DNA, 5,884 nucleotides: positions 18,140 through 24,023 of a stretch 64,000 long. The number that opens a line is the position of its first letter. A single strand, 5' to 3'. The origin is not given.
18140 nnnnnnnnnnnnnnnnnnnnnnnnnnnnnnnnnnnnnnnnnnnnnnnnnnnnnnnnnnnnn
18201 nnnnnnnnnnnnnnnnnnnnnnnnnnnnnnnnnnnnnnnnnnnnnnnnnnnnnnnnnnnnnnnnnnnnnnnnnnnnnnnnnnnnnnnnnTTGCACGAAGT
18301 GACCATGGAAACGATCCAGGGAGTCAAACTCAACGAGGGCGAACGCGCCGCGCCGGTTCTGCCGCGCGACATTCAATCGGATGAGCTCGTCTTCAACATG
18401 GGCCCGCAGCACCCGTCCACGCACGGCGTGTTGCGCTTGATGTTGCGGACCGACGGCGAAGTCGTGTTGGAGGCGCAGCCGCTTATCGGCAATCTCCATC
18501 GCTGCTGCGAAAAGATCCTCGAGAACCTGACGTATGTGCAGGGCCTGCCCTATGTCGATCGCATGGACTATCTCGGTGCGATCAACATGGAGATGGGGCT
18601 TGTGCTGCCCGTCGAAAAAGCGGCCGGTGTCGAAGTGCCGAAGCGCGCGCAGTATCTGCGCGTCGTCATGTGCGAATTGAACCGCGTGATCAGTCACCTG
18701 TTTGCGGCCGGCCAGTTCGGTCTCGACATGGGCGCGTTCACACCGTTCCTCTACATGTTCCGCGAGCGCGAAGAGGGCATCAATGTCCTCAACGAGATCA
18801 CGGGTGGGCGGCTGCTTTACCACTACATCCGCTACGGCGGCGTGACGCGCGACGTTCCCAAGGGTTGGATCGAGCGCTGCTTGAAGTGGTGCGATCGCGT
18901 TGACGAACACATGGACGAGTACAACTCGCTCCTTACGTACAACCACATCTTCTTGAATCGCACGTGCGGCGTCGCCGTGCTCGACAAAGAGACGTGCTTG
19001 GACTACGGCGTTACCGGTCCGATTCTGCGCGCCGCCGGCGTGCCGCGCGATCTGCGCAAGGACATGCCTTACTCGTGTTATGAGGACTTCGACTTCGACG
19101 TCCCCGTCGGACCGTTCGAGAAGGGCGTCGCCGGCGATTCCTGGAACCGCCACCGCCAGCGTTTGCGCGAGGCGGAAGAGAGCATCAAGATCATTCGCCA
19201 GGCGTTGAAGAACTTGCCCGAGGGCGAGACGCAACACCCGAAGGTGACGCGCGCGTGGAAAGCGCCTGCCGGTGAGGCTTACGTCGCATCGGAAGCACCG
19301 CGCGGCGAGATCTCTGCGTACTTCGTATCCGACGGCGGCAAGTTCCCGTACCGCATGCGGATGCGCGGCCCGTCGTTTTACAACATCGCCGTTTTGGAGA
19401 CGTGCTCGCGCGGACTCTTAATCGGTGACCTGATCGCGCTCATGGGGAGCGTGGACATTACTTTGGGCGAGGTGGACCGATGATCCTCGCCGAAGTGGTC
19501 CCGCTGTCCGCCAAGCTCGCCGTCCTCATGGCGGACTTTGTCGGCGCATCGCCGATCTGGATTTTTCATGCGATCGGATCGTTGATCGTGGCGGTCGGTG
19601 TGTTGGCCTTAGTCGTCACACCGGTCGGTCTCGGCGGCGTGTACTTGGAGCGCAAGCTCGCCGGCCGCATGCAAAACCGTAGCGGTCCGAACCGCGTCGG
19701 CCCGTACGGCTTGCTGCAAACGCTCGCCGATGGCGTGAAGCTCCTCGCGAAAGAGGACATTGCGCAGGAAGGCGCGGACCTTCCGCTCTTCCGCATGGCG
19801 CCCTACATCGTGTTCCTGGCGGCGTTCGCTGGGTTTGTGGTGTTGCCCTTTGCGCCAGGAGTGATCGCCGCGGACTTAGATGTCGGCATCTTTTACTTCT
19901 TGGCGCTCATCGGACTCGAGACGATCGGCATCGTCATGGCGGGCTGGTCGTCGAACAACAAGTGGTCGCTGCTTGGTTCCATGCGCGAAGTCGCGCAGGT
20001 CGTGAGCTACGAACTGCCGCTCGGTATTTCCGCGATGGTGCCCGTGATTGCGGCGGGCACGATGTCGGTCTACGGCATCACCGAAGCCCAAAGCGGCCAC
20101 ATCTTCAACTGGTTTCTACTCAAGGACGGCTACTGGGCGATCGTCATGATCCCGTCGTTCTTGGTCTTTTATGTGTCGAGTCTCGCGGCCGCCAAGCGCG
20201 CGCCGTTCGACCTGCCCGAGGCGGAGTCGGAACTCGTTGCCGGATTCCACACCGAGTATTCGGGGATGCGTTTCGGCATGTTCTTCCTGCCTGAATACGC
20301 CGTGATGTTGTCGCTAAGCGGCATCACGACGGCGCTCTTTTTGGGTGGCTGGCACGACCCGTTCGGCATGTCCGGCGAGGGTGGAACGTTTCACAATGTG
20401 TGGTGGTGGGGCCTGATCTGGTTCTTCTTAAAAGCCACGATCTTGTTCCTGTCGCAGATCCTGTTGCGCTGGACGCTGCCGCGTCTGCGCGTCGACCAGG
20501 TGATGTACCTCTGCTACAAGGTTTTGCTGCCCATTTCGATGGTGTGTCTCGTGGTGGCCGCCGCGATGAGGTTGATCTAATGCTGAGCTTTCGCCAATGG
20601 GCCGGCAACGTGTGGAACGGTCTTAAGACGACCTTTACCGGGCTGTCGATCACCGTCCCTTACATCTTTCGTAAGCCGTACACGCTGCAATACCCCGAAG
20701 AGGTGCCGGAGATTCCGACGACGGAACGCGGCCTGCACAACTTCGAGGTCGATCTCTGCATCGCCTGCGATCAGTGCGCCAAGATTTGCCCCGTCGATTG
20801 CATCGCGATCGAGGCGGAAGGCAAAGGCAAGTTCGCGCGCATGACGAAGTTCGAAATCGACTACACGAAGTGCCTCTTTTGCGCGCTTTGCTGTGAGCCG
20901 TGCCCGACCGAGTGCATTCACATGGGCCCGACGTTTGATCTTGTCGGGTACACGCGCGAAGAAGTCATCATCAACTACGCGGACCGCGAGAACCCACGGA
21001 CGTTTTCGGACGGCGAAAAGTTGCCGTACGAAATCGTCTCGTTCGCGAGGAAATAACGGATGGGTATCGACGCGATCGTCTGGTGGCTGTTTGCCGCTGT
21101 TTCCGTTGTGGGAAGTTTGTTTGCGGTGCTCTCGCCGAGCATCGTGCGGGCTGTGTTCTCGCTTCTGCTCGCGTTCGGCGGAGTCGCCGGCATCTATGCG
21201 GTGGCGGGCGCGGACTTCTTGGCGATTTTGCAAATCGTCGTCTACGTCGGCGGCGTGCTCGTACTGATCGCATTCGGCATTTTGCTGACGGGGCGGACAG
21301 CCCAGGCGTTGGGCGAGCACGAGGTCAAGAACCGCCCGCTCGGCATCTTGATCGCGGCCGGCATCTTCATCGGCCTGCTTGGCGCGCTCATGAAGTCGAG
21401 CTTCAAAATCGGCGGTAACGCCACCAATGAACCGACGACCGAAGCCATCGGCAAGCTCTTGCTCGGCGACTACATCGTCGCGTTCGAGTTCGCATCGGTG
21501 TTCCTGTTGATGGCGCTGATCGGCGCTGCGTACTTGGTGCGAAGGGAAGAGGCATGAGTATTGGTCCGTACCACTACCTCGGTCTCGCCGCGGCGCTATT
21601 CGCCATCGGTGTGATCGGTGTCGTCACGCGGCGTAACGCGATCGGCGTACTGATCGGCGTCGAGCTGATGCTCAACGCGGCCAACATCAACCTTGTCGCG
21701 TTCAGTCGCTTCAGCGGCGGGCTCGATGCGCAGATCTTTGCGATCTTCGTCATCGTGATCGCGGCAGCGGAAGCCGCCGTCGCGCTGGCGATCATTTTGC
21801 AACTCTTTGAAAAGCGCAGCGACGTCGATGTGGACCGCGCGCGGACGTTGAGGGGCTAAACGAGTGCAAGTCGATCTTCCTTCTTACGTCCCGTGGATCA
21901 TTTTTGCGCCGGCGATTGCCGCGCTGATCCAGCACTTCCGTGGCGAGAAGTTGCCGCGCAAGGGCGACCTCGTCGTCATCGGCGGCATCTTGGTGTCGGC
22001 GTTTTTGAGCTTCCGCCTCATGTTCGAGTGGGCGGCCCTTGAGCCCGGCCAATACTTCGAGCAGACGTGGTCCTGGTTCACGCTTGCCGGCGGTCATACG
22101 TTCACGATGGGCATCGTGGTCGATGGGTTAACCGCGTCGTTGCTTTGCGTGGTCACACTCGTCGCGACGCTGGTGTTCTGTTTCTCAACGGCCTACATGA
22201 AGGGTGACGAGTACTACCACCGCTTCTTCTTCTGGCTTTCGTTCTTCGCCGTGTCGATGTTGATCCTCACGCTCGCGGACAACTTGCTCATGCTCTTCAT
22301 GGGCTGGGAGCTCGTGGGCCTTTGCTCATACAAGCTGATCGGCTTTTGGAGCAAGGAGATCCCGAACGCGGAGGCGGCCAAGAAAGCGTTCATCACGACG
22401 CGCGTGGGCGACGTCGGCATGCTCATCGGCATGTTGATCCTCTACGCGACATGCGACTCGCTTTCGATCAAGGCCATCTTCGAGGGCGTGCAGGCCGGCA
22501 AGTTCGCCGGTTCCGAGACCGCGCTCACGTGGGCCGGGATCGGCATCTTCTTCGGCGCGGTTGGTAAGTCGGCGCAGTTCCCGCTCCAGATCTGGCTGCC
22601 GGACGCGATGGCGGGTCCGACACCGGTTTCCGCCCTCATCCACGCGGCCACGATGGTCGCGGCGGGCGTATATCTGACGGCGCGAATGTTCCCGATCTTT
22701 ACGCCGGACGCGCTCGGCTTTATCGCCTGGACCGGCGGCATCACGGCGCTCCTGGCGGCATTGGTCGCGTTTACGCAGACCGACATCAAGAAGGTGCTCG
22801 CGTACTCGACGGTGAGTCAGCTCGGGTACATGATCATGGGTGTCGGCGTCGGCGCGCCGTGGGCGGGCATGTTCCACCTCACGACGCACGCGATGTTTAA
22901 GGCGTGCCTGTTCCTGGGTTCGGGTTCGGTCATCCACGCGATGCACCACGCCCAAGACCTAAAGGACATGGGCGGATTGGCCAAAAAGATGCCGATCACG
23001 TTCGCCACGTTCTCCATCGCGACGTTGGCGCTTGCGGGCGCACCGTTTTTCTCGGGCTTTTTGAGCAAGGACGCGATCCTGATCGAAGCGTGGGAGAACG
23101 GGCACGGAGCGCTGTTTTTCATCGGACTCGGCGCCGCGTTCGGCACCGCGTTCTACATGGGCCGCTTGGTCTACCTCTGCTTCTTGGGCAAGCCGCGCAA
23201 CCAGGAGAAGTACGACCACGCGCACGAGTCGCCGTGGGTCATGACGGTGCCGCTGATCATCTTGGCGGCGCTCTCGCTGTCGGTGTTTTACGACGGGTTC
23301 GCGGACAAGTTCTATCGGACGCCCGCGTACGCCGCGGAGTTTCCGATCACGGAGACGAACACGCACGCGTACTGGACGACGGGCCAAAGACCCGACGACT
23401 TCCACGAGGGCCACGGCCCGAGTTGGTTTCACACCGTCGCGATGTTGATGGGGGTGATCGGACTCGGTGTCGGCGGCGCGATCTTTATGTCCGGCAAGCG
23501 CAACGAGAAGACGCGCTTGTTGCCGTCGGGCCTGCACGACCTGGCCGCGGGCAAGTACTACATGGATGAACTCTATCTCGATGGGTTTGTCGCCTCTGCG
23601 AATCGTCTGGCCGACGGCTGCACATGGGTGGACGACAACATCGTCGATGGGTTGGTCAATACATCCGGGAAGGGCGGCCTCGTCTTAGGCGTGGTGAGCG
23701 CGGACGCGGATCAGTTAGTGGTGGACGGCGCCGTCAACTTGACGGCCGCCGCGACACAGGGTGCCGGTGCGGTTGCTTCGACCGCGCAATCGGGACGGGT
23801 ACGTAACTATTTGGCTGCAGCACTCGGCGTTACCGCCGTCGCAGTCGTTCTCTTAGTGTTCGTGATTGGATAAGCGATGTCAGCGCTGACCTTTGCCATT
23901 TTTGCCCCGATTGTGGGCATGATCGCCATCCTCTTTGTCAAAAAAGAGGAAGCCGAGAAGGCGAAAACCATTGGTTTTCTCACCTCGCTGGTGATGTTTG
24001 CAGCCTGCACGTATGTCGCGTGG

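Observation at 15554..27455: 14-subunit-minus-3 complex I: nuoA-B-C-D-H-I-J-K-L-M-N without nuoEFG, plus an orphan nuoB paralog head-to-head with nuoA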

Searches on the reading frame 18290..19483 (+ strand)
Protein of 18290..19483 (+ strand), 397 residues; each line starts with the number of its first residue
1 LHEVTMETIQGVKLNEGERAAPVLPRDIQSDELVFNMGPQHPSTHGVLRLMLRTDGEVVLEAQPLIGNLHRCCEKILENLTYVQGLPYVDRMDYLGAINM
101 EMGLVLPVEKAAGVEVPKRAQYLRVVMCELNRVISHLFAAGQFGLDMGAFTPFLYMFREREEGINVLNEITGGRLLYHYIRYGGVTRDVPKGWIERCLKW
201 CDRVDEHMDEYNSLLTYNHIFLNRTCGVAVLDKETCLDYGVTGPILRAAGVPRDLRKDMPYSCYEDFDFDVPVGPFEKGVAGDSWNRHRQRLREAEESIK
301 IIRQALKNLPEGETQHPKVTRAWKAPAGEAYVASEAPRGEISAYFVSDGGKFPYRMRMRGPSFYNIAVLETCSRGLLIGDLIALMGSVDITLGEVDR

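Call 3: search_protein_families(library=pfam, proteins=[window:18290-19483:+], max_evalue=0.01)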
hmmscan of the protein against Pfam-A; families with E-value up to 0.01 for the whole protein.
window:18290-19483:+ (397 aa): 1 family
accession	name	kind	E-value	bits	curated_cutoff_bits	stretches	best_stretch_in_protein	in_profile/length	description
PF00346.24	Complex1_49kDa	-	6e-88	294.9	24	1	146-397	1-271/271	Respiratory-chain NADH dehydrogenase, 49 Kd subunit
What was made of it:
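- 18290..19483 (+): nuoD. Pfam Complex1_49kDa, E 6e-88 (call 3).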

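Call 37: search_solved_structures(query=window:18290-19483:+, max_evalue=1e-30, show_alignments=1)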
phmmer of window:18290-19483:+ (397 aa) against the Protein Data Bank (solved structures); distinct sequences matched with E-value up to 1e-30: 54.
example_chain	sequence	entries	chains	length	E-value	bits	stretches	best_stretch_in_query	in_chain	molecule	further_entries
6hum_H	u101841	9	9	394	6e-100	338.3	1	28-321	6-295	NAD(P)H-quinone oxidoreductase subunit H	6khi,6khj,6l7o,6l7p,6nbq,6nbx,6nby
9grx_H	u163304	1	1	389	4.9e-95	322.1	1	30-321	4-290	NAD(P)H-quinone oxidoreductase subunit H, chloroplastic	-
7eu3_H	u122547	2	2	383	9.9e-95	321.1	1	34-324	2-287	NAD(P)H-quinone oxidoreductase subunit H, chloroplastic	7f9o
7wfg_H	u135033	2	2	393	1.2e-94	320.8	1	30-315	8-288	NAD(P)H-quinone oxidoreductase subunit H, chloroplastic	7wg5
2fug_4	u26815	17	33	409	1.7e-94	320.3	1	20-318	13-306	NADH-quinone oxidoreductase chain 4 | NADH-QUINONE OXIDOREDUCTASE SUBUNIT 4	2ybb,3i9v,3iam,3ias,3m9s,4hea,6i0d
9f5x_E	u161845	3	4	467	7.2e-94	318.3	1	31-317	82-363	NADH:ubiquinone oxidoreductase 49 kD subunit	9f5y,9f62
8ba0_D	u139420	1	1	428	6.6e-93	315.1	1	25-316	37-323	Complex I-49kD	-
8b9z_D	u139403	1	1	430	6.7e-93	315.1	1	25-316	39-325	Complex I-49kD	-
8esw_S2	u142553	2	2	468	9.7e-93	314.5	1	25-316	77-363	Complex I-49kD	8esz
9iho_D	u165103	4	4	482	4.2e-92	312.4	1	32-314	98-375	NUCM (49 kDa) subunit of mitochondrial NADH:ubiquinone oxidoreductase (Complex I)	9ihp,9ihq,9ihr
7arc_D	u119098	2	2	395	1.3e-91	310.8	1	32-317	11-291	ND7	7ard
5lnk_4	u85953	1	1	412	3e-91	309.6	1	25-315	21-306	Mitochondrial complex I, 49 kDa subunit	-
7v2c_Q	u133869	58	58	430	3.5e-91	309.4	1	25-315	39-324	NADH dehydrogenase [ubiquinone] iron-sulfur protein 2, mitochondrial | Complex I-49kD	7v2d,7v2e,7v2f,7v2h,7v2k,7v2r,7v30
6q9b_S2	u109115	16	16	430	3.6e-91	309.4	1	25-315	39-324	NADH:ubiquinone oxidoreductase core subunit S2,NADH:ubiquinone oxidoreductase core subunit | NDUFS2 | NDUFB11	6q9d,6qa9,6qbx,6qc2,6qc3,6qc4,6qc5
5gpn_Z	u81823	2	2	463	4.8e-91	309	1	25-315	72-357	NADH dehydrogenase [ubiquinone] iron-sulfur protein 2 | NADH dehydrogenase [ubiquinone] iron-sulfur protein 2, mitochondrial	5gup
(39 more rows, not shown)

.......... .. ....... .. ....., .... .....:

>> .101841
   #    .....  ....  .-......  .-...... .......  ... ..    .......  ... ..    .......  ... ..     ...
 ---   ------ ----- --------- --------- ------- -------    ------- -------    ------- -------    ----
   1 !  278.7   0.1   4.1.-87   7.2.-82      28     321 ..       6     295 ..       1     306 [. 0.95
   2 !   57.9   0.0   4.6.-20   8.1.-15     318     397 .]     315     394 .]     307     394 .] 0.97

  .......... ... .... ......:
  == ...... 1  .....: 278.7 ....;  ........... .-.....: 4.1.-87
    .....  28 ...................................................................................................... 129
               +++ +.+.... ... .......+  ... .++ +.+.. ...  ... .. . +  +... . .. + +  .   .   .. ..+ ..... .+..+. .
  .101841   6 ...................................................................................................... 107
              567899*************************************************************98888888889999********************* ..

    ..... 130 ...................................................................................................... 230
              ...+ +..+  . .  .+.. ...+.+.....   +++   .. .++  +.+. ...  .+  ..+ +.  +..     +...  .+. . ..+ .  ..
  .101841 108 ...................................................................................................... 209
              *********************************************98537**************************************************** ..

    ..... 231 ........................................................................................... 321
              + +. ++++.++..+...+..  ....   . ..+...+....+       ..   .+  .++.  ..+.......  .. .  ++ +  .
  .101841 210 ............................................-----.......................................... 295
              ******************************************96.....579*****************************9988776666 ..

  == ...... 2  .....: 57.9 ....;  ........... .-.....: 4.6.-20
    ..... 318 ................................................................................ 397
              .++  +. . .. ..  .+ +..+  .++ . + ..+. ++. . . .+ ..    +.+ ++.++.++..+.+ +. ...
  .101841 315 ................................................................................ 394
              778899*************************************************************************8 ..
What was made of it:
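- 18290..19483 (+): Best PDB match is cyanobacterial NdhH 6hum_H, E 6e-100 (call 37).
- NuoD's best solved match is NdhH of 6hum (call 37).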

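Call 53: search_protein_families(library=ncbifam, proteins=[window:18290-19483:+], max_evalue=0.00001)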
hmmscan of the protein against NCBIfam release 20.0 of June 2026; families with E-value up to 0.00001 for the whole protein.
window:18290-19483:+ (397 aa): 7 families
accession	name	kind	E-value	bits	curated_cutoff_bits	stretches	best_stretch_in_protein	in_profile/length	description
NF008974.0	PRK12322.1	equivalog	8.1e-138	459.3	522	1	28-397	2-366/366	NADH-quinone oxidoreductase subunit D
NF004739.1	PRK06075.1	equivalog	1.2e-128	429.1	360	2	34-314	2-277/384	NADH-quinone oxidoreductase subunit D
TIGR01962.1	NuoD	equivalog_domain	1.3e-127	425.9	459.35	2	32-318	2-283/386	NADH dehydrogenase (quinone) subunit D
NF009808.0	PRK13292.1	equivalog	1.1e-108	364.2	1156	2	25-313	400-683/791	NADH-quinone oxidoreductase subunit B/C/D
NF005649.0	PRK07415.1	equivalog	3.5e-108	362.1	583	2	29-316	7-290/394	NAD(P)H-quinone oxidoreductase subunit H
NF008728.0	PRK11742.1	equivalog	5.8e-102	342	840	2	29-317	211-496/598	NADH-quinone oxidoreductase subunit C/D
NF040602.1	F420_dehyd_FpoD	exception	1.3e-99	333.8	600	1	28-397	3-372/372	F420H2 dehydrogenase subunit FpoD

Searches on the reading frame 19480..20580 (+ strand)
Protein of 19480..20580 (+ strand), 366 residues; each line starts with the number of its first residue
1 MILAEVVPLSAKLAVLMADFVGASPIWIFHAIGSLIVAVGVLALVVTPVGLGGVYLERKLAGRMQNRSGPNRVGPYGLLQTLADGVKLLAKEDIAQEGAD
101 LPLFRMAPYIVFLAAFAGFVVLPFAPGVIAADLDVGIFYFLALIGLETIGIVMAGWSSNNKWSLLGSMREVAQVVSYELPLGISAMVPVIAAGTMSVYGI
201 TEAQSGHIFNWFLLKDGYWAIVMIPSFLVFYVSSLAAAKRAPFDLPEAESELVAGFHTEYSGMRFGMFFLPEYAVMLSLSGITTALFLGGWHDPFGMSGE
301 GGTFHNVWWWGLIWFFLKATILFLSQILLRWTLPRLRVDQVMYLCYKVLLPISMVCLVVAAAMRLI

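Call 3: search_protein_families(library=pfam, proteins=[window:19480-20580:+], max_evalue=0.01)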
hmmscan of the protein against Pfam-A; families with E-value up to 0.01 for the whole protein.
window:19480-20580:+ (366 aa): 1 family
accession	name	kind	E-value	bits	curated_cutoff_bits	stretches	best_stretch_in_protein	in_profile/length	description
PF00146.26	NADHdh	-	1.3e-112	376.5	27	1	40-360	5-297/298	NADH dehydrogenase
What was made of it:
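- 19480..20580 (+): nuoH, directly after nuoD with a 4-bp overlap. Pfam NADHdh, E 1e-112 (call 3).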

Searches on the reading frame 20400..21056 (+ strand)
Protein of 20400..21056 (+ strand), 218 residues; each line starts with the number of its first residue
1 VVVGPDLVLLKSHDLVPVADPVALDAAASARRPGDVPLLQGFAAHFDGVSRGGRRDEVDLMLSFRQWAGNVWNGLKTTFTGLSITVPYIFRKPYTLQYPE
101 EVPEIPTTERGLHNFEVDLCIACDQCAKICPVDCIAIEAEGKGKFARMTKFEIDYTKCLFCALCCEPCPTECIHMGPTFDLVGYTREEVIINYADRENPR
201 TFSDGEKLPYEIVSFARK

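Call 3: search_protein_families(library=pfam, proteins=[window:20400-21056:+], max_evalue=0.01)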
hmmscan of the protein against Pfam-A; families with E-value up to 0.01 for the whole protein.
window:20400-21056:+ (218 aa): 7 families
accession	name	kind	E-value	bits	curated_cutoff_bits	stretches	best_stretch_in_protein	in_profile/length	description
PF14697.11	Fer4_21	-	1.3e-09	38.5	35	2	108-136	29-58/59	4Fe-4S dicluster domain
PF12838.12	Fer4_7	-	7.6e-06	26.7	27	1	120-172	2-52/52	4Fe-4S dicluster domain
PF00037.32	Fer4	-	1e-05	25.5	21.1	1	117-135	5-23/24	4Fe-4S binding domain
PF13484.11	Fer4_16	-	0.00024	22.2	30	0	120-141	2-22/66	4Fe-4S double cluster binding domain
PF13187.11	Fer4_9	-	0.0028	18.1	27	0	120-173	2-52/52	4Fe-4S dicluster domain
PF13237.11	Fer4_10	-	0.003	17.9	25.5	1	116-169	5-53/53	4Fe-4S dicluster domain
PF12800.12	Fer4_4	-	0.0078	16.9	24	1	118-132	2-16/17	4Fe-4S binding domain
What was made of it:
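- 20580..21056 (+): nuoI (two 4Fe-4S motifs); start taken at the ATG that overlaps the nuoH stop. Pfam Fer4 families (call 3).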

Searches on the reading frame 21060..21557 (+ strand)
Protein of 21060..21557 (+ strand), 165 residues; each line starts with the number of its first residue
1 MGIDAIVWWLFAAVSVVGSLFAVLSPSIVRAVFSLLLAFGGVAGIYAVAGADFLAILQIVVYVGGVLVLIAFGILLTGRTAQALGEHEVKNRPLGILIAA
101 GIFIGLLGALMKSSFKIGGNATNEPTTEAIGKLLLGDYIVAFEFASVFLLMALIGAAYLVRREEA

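Call 3: search_protein_families(library=pfam, proteins=[window:21060-21557:+], max_evalue=0.01)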
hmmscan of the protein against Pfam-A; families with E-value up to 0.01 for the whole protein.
window:21060-21557:+ (165 aa): 1 family
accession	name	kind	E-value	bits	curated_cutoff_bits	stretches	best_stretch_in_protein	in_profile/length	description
PF00499.25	Oxidored_q3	-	2.9e-34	118.4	33.2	1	19-159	2-146/146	NADH-ubiquinone/plastoquinone oxidoreductase chain 6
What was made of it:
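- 21060..21557 (+): nuoJ. Pfam Oxidored_q3 (call 3).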

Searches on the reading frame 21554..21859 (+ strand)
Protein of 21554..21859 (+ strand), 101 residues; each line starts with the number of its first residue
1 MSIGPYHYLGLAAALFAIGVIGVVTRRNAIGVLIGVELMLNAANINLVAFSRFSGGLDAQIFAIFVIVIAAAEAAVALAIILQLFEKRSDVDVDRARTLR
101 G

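Call 3: search_protein_families(library=pfam, proteins=[window:21554-21859:+], max_evalue=0.01)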
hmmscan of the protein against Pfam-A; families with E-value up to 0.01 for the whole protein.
window:21554-21859:+ (101 aa): 2 families
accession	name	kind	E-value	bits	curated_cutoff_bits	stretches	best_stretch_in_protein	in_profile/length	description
PF00420.29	Oxidored_q2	-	2.8e-29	101.1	26.1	1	7-100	1-94/95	NADH-ubiquinone/plastoquinone oxidoreductase chain 4L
PF00936.24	BMC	-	0.0017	18.7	24.5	1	21-80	2-54/75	BMC domain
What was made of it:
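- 21554..21859 (+): nuoK. Pfam Oxidored_q2 (call 3).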

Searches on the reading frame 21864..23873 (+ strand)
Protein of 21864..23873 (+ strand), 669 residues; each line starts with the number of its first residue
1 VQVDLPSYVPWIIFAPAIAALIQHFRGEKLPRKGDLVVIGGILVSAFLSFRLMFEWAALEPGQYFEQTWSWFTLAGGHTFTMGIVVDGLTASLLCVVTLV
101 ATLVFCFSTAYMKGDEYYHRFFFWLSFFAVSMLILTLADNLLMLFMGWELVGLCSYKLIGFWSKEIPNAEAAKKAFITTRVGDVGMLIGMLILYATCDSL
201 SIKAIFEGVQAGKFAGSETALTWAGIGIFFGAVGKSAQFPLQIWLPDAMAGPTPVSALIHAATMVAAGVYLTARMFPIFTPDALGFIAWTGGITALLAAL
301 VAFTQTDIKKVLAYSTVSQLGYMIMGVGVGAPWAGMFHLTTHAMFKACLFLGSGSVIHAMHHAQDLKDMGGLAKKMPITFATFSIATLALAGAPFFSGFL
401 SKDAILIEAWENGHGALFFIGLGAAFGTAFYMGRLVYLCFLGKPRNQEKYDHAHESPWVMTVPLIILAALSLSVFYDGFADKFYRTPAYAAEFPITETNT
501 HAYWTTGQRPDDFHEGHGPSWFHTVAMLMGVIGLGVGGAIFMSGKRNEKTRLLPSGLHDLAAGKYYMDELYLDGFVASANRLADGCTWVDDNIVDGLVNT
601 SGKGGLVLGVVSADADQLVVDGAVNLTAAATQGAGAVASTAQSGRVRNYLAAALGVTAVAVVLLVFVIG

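Call 53: search_protein_families(library=ncbifam, proteins=[window:21864-23873:+], max_evalue=0.00001)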
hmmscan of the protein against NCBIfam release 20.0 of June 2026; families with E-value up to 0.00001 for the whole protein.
window:21864-23873:+ (669 aa): 72 families (the best 25 are shown)
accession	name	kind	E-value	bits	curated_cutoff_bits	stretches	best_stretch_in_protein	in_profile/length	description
NF005141.0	PRK06590.1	equivalog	6.6e-188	626.5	556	1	9-666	5-611/615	NADH-quinone oxidoreductase subunit L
TIGR01974.1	NDH_I_L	subfamily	1.7e-183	611.9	407.5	1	9-601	3-592/630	NADH-quinone oxidoreductase subunit L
NF005626.0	PRK07376.1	equivalog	4.9e-147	491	963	2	35-449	41-463/675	NAD(P)H-quinone oxidoreductase subunit 5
NF040617.1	F420_dehyd_FpoL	exception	1.8e-123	413.6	1050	1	12-577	9-600/669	F420H2 dehydrogenase subunit FpoL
NF009288.0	PRK12648.1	equivalog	7e-90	302.4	1104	1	10-474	4-467/954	monovalent cation/H+ antiporter subunit A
NF009287.0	PRK12647.1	equivalog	3.7e-89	300.2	937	1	43-474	34-463/773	putative monovalent cation/H+ antiporter subunit A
NF005633.0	PRK07390.1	subfamily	2.2e-84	284.2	676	1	65-604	67-572/613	NAD(P)H-quinone oxidoreductase subunit F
TIGR00940.1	2a6301s01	subfamily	2.4e-83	280.8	920.45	1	62-472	52-483/793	monovalent cation:proton antiporter subunit A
NF009285.0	PRK12645.1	equivalog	5.1e-83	279.7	1028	1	12-491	7-507/804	Na+/H+ antiporter subunit A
NF009289.0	PRK12649.1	equivalog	2.4e-81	274.3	1117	1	45-471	39-478/789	putative monovalent cation/H+ antiporter subunit A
TIGR01960.1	ndhF3_CO2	subfamily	1.2e-78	265.1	588.7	2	65-474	67-470/606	NAD(P)H dehydrogenase, subunit NdhF3 family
NF009290.0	PRK12650.1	equivalog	1.7e-78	264.5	980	1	52-490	43-485/966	DUF4040 family protein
NF009284.0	PRK12644.1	equivalog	1.1e-75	255.4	962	1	50-474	39-467/975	Na+/H+ antiporter subunit A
NF005097.0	PRK06525.1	equivalog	1e-74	252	430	1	15-472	11-469/480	hydrogenase 4 subunit D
NF009286.0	PRK12646.1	equivalog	1.7e-66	225.3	1063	1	80-471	70-486/800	DUF4040 family protein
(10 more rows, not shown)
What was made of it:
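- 21864..23873 (+): nuoL. NCBIfam NF005141, 626.5 bits against a cut-off of 556 (call 53).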
